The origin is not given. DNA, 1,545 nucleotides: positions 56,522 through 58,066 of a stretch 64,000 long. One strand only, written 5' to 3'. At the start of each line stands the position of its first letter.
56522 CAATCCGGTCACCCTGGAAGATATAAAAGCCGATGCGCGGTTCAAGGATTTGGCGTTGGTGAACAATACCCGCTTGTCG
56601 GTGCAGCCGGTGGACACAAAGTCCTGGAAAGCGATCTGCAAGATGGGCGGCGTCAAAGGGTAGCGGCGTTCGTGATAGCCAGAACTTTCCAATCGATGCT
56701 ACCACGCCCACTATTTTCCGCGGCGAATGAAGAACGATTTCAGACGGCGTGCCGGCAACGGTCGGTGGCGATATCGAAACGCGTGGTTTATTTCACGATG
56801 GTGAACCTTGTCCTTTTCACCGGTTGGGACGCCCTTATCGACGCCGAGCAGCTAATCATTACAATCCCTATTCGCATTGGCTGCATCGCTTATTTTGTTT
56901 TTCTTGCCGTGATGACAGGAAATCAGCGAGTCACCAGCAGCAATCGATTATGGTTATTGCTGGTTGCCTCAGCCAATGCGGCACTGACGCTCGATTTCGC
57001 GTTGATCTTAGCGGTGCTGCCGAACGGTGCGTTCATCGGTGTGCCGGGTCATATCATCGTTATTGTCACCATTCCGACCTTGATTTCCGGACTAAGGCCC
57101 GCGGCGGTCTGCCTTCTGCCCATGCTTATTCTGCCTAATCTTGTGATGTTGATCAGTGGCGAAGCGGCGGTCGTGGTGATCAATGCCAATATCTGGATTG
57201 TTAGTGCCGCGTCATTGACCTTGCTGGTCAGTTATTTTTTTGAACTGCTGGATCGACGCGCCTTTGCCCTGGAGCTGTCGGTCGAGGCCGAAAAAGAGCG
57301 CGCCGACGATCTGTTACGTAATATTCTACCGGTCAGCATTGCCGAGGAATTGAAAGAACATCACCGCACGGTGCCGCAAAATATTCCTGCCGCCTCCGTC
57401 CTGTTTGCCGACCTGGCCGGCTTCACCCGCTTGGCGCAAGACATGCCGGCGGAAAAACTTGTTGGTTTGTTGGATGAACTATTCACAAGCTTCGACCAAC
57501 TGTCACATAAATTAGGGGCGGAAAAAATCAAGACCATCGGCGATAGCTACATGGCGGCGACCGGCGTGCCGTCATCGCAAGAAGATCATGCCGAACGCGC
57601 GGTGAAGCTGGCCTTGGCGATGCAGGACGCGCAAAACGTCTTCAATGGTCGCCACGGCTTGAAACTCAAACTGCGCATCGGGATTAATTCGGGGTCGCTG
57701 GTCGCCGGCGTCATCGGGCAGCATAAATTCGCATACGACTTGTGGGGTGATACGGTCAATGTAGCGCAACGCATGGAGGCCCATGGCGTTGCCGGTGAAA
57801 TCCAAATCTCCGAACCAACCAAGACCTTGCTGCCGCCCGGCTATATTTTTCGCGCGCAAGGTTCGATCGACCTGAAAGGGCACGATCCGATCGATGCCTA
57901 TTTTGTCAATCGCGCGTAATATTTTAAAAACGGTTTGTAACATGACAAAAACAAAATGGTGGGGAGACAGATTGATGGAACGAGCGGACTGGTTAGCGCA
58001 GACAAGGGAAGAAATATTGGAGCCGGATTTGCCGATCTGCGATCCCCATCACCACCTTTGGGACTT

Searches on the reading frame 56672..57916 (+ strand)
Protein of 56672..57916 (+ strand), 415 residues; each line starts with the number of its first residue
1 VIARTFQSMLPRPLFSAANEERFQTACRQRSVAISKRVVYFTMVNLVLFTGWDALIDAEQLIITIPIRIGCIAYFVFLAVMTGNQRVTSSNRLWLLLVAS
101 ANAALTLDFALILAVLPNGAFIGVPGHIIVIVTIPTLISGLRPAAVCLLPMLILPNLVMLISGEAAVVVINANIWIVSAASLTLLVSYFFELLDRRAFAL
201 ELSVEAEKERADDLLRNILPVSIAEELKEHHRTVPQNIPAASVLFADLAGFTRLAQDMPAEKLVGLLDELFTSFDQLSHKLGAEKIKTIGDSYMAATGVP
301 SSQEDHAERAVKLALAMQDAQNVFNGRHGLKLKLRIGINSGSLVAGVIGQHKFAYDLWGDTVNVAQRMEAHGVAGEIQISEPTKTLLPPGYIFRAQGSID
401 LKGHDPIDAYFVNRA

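Call 50: search_protein_families(library=pfam, proteins=[window:56672-57916:+], max_evalue=0.00001)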
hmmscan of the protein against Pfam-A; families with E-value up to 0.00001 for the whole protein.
window:56672-57916:+ (415 aa): 2 families
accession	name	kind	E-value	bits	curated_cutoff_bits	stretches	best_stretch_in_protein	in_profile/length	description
PF00211.25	Guanylate_cyc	-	2.3e-54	184.2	21.9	1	236-413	4-182/183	Adenylate and Guanylate cyclase catalytic domain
PF20968.2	MASE8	-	2.9e-13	50.7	26.2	1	52-205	2-154/154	MASE8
